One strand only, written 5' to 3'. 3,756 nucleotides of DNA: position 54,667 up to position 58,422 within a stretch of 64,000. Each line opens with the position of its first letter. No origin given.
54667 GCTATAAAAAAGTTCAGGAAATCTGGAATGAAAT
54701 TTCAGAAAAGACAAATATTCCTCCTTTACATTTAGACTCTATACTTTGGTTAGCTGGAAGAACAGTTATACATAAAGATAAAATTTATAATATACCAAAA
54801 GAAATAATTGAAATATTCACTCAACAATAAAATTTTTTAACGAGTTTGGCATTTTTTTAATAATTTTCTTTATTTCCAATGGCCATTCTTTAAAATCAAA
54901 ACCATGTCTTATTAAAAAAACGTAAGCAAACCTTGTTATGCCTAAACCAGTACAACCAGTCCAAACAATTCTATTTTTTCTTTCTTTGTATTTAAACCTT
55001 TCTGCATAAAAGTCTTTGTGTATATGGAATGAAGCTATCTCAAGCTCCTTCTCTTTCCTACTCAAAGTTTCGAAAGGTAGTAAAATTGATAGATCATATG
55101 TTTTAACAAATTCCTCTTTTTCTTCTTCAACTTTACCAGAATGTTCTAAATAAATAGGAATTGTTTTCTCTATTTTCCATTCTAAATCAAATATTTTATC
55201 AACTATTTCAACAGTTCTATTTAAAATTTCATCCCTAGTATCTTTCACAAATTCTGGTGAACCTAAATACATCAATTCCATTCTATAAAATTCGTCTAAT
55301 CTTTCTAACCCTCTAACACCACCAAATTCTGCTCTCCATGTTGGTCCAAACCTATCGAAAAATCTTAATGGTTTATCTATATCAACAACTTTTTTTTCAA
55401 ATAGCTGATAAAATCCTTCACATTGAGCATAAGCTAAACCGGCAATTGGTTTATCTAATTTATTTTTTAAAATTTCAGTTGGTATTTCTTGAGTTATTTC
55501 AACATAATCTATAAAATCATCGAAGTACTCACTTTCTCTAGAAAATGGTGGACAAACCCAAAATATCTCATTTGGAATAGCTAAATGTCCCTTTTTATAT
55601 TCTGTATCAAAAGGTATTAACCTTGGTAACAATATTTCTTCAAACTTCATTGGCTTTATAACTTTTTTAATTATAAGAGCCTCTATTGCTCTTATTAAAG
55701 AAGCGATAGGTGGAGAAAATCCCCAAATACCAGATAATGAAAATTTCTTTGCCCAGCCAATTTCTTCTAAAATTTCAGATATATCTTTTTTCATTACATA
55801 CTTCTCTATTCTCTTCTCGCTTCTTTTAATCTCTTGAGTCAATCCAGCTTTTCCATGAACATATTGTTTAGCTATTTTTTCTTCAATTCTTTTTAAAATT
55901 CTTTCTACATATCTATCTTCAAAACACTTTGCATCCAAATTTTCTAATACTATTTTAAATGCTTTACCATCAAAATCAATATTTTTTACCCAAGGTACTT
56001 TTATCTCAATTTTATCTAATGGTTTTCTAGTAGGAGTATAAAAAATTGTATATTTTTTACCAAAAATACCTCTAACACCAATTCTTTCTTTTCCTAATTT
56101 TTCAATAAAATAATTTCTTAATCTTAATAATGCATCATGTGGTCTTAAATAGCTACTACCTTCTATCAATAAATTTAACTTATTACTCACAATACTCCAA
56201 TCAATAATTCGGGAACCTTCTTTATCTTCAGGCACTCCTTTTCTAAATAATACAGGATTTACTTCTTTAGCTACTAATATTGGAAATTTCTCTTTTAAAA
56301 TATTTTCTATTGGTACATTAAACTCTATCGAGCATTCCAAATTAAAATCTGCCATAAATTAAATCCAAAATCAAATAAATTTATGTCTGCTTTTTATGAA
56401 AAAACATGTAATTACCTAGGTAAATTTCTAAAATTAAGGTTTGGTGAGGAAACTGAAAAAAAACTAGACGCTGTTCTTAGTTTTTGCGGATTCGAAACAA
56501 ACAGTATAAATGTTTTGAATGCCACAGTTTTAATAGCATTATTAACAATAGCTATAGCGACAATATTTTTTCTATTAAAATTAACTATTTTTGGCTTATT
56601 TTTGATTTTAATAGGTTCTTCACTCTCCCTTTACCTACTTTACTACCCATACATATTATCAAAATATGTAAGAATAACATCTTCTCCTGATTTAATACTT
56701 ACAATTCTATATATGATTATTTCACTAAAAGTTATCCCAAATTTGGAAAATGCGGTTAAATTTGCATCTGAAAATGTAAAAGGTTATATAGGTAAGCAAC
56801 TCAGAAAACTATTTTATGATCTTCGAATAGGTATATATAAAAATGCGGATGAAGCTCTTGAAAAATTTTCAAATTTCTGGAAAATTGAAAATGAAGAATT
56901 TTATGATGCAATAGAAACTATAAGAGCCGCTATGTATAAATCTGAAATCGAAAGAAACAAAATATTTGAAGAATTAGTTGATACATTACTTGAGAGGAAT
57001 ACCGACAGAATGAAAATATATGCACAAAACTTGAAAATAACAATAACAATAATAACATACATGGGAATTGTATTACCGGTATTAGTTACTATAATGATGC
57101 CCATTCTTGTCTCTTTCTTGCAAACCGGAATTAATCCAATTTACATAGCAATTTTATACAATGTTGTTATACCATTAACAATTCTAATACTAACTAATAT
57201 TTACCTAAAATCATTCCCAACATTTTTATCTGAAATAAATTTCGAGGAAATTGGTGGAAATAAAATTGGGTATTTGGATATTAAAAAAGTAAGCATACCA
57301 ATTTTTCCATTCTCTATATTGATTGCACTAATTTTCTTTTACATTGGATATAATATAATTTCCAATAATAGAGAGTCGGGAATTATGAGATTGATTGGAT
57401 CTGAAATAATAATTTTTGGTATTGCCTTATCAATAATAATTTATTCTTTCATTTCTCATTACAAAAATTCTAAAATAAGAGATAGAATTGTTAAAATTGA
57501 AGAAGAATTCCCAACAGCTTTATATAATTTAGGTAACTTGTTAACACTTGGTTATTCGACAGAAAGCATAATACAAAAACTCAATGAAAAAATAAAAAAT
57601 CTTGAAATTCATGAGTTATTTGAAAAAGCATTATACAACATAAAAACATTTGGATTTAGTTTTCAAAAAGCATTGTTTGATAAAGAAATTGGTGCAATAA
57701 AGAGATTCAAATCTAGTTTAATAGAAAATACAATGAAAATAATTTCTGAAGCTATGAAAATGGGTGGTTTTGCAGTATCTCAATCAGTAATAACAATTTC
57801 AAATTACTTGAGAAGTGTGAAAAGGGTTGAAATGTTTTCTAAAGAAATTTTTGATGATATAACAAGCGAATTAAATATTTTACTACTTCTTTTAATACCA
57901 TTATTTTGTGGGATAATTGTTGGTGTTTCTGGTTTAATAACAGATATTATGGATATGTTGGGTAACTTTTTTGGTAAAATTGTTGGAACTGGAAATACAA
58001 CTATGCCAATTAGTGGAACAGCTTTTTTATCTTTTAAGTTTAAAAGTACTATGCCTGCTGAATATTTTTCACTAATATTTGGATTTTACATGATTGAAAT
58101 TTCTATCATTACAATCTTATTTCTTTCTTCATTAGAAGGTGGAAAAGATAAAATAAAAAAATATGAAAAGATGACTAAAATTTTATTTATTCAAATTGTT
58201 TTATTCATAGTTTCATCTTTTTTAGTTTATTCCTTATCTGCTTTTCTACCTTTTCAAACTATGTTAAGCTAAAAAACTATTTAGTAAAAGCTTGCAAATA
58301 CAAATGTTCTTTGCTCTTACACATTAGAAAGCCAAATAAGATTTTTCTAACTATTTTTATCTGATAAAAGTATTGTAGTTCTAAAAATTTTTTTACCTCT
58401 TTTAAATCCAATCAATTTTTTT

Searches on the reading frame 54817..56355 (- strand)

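Call 50: search_protein_families(library=pfam, proteins=[window:54817-56355:-], max_evalue=0.0001)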
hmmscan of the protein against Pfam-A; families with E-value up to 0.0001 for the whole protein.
window:54817-56355:- (512 aa): 2 families
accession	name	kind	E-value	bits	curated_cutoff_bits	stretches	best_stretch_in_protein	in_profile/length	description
PF18490.6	tRNA_bind_4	-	1e-29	104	25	1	4-163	3-161/162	tRNA-binding domain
PF00587.30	tRNA-synt_2b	-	6.2e-11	43.1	29.3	1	311-479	17-174/179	tRNA synthetase class II core domain (G, H, P, S and T)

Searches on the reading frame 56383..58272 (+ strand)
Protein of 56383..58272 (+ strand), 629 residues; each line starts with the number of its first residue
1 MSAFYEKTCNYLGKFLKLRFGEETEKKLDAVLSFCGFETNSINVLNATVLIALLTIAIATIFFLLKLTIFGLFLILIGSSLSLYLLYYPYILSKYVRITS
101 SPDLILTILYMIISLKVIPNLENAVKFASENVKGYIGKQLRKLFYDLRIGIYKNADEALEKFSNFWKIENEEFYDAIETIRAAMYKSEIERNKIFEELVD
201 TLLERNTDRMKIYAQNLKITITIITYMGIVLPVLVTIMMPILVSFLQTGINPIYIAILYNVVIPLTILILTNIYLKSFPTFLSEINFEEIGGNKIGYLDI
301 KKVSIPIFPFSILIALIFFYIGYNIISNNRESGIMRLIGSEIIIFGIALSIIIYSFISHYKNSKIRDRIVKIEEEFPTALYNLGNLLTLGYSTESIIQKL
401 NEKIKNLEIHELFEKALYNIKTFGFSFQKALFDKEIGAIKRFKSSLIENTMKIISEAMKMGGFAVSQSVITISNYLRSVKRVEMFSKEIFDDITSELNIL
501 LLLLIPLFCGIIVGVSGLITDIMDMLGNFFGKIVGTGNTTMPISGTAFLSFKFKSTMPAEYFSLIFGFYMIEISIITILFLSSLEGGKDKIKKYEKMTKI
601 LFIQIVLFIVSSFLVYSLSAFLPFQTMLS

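Call 50: search_protein_families(library=pfam, proteins=[window:56383-58272:+], max_evalue=0.0001)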
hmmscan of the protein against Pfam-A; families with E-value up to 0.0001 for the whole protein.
window:56383-58272:+ (629 aa): 1 family
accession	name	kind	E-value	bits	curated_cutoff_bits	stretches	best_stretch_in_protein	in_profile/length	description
PF00482.28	T2SSF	-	8.5e-05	23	25.2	1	120-238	14-124/125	Type II secretion system (T2SS), protein F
